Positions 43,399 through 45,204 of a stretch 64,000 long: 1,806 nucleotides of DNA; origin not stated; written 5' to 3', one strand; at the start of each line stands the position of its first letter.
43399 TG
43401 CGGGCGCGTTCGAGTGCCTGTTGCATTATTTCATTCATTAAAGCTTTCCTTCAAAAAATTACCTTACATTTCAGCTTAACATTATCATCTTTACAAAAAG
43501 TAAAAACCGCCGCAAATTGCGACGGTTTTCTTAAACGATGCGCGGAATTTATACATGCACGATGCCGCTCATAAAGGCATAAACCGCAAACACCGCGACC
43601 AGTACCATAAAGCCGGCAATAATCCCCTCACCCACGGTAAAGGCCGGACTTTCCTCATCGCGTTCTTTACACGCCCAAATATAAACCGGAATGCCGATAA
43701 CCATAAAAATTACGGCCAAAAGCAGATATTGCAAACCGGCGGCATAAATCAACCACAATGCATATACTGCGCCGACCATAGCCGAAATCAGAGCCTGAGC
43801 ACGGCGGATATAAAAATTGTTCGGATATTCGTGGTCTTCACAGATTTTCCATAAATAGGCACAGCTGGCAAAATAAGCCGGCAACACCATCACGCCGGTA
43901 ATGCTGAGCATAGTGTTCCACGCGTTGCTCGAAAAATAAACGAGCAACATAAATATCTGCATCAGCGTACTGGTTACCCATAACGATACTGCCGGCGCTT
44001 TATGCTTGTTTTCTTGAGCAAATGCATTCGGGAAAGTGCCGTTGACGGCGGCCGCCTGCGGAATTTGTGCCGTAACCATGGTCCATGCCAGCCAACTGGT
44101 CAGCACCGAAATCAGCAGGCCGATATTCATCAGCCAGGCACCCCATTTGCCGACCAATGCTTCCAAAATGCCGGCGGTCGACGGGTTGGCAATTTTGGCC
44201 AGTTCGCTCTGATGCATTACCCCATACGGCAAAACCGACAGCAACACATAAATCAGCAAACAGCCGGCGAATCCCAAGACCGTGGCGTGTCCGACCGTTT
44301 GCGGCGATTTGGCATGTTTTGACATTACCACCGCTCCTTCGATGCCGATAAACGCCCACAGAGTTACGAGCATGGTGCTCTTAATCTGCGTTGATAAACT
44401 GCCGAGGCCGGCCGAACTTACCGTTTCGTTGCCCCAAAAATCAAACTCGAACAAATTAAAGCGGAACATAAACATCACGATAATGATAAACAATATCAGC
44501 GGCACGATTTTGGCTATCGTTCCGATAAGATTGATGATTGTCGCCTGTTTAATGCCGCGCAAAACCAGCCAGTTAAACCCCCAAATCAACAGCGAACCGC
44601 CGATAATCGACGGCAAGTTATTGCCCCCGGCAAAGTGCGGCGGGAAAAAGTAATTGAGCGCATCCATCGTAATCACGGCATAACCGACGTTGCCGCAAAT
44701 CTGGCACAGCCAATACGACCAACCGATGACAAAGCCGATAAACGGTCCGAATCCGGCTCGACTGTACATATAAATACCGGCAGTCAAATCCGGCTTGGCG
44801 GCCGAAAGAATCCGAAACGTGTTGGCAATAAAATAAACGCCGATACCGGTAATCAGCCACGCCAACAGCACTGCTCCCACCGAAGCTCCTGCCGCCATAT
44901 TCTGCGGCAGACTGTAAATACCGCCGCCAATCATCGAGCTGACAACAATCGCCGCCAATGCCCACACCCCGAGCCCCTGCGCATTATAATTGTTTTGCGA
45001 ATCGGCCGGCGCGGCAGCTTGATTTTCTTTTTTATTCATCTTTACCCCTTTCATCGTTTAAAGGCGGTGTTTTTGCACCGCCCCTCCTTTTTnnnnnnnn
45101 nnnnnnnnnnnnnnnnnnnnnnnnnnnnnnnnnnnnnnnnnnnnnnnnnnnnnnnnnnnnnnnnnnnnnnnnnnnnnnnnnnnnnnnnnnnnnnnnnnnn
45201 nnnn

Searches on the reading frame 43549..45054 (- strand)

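Call 18: search_protein_families(library=ncbifam, proteins=[window:43549-45054:-], max_evalue=0.00001)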
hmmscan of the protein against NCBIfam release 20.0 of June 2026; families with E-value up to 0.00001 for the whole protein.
window:43549-45054:- (501 aa): 15 families
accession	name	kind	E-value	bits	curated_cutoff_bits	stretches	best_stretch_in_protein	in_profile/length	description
TIGR00905.1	2A0302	subfamily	2.8e-171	570.5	409.05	1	25-500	6-472/473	basic amino acid/polyamine antiporter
TIGR03810.1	arg_ornith_anti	equivalog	1.2e-155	518.8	591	1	27-500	2-467/468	arginine-ornithine antiporter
NF040512.1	histam_anti_2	exception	6.5e-139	463.7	725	1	25-495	2-477/477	histidine-histamine antiporter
NF007929.0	PRK10644.1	equivalog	2.8e-48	164.8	574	1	23-468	5-434/445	arginine/agmatine antiporter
TIGR00909.1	2A0306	subfamily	3.6e-34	118.4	556.8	1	27-459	4-427/429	amino acid transporter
TIGR04298.1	his_histam_anti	equivalog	1.2e-32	113.8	750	1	28-460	2-426/429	histidine-histamine antiporter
NF007938.0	PRK10655.1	equivalog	3.7e-31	108.8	409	1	25-460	5-426/438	putrescine-ornithine antiporter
NF007754.0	PRK10435.1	equivalog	6.5e-30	104.5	585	1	24-464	3-427/443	cadaverine/lysine antiporter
NF053761.1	BrChAATpBcaP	equivalog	2.3e-24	86.3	690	1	9-464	5-454/460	branched-chain amino acid transporter BcaP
TIGR04299.1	antiport_PotE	equivalog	2.3e-17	63.3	560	1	27-458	5-422/430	putrescine-ornithine antiporter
NF008466.1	PRK11357.1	equivalog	3.3e-15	55.9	800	1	26-465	8-440/446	fructoselysine/psicoselysine transporter FrlA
NF008245.0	PRK11021.1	equivalog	3.7e-14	52.6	284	1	25-429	5-391/419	L-methionine/branched-chain amino acid transporter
TIGR00906.1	2A0303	subfamily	1.8e-08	33.3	681.7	1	25-124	30-128/602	cationic amino acid transport permease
NF008272.0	PRK11049.1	equivalog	3e-06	26.5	732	1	13-395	8-385/470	D-serine/D-alanine/glycine transporter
TIGR00913.1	2A0310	subfamily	9.2e-06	24.6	578.7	0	37-398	13-384/480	amino acid permease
